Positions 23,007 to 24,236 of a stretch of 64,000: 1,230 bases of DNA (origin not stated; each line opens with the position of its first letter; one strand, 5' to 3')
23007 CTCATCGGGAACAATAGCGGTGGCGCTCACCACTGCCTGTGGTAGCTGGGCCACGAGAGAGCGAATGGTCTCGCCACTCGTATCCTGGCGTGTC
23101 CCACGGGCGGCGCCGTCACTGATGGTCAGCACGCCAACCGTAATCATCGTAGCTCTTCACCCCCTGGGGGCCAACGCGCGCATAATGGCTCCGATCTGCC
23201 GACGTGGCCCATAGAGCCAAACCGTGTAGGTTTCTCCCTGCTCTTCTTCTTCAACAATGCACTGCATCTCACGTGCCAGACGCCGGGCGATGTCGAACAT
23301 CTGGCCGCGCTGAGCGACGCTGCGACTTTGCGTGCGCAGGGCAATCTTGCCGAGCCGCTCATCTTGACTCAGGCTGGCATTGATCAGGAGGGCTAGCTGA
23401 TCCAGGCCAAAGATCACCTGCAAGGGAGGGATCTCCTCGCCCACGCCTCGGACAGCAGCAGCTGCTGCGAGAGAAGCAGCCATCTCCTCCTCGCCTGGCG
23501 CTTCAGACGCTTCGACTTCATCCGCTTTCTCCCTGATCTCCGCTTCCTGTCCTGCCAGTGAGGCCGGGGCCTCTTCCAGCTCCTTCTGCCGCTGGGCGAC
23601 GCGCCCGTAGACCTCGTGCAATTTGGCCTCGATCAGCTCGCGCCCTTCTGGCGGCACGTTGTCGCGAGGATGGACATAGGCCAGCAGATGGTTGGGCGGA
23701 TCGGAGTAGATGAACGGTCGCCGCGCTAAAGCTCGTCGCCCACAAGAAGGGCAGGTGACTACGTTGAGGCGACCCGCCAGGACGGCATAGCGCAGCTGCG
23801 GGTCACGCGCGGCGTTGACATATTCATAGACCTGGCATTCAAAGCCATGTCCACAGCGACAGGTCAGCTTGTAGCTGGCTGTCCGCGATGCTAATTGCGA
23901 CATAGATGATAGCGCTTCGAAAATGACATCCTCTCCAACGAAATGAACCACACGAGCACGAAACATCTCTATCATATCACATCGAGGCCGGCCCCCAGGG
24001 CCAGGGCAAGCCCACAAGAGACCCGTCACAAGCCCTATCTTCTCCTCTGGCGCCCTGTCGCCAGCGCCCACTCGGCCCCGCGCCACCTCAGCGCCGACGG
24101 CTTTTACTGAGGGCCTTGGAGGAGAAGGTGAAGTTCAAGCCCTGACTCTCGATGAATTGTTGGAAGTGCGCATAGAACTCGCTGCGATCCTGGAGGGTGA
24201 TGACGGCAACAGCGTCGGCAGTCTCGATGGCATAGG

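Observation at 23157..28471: Rad50/SbcC-like coiled-coil ATPase translationally coupled to a NurA-like nuclease (no Mre11/SbcD, no HerA), followed by a CpXC zinc-ribbon protein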

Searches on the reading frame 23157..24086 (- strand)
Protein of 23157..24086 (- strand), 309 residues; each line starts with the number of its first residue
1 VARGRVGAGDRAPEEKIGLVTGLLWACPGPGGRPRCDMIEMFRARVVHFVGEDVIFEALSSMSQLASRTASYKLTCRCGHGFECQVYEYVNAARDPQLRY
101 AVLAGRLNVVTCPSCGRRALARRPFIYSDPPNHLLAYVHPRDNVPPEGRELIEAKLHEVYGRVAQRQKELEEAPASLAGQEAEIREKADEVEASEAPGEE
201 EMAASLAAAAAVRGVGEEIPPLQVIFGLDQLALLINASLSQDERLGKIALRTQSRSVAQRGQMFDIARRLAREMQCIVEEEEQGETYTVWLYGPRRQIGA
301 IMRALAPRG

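Call 3: search_protein_families(library=pfam, proteins=[window:23157-24086:-], max_evalue=1)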
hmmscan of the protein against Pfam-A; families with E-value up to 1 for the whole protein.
window:23157-24086:- (309 aa): 3 families
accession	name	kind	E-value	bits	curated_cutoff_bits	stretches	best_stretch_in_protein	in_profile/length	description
PF14353.12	CpXC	-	3.4e-17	63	25.4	1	74-172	1-103/121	CpXC protein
PF05207.18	Zn_ribbon_CSL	-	0.0014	18.7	29.2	1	67-115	12-46/55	CSL zinc finger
PF02591.20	Zn_ribbon_9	-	0.0041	17.6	29.1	1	95-117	10-31/33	C4-type zinc ribbon domain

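Call 4: search_protein_families(library=padloc, proteins=[window:23157-24086:-], max_evalue=1)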
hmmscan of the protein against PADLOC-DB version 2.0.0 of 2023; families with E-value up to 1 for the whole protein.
window:23157-24086:- (309 aa): 0 families

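Call 5: search_protein_families(library=ncbifam, proteins=[window:23157-24086:-], max_evalue=1)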
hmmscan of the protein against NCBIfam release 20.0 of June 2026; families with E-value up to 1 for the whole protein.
window:23157-24086:- (309 aa): 0 families

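Call 67: search_solved_structures(query=A3, max_evalue=1)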
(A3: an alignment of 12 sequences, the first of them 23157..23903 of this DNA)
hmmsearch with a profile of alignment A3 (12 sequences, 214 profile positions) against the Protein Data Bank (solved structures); distinct sequences matched with E-value up to 1: 0.

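Call 72: predict_structure(protein=window:23157-23903:-)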
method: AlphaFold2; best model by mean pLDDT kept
length: 248 residues; sequences in the alignment: 1
mean_pLDDT: 50.9   pTM: 0.34
mean pLDDT of the five models: 50.9, 50.5, 46.6, 41.0, 40.2
residues with pLDDT >= 90: 0; 70-90: 50; 50-70: 55; < 50: 143
segments of 3 or more residues with pLDDT < 50: 1-10, 14-16, 22-50, 55-84, 86-99, 101-103, 136-173, 179-181, 245-248
pLDDT, mean of each block of 10 residues (from residue 1): 39 49 43 34 39 48 33 33 45 47 50 52 56 49 38 35 37 48 66 73 77 79 81 72 49
secondary structure, 60 per line:
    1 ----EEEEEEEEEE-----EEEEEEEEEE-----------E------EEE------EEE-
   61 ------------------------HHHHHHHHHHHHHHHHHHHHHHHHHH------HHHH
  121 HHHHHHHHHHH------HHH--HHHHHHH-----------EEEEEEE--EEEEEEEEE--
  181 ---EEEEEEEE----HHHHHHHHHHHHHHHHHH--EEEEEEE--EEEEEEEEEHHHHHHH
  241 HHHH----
elements in order: E5-14 E20-29 E48-50 E57-59 H85-110 H117-131 H143-149 E161-167 E170-178 E184-191 H196-213 E216-222 E225-233 H234-244
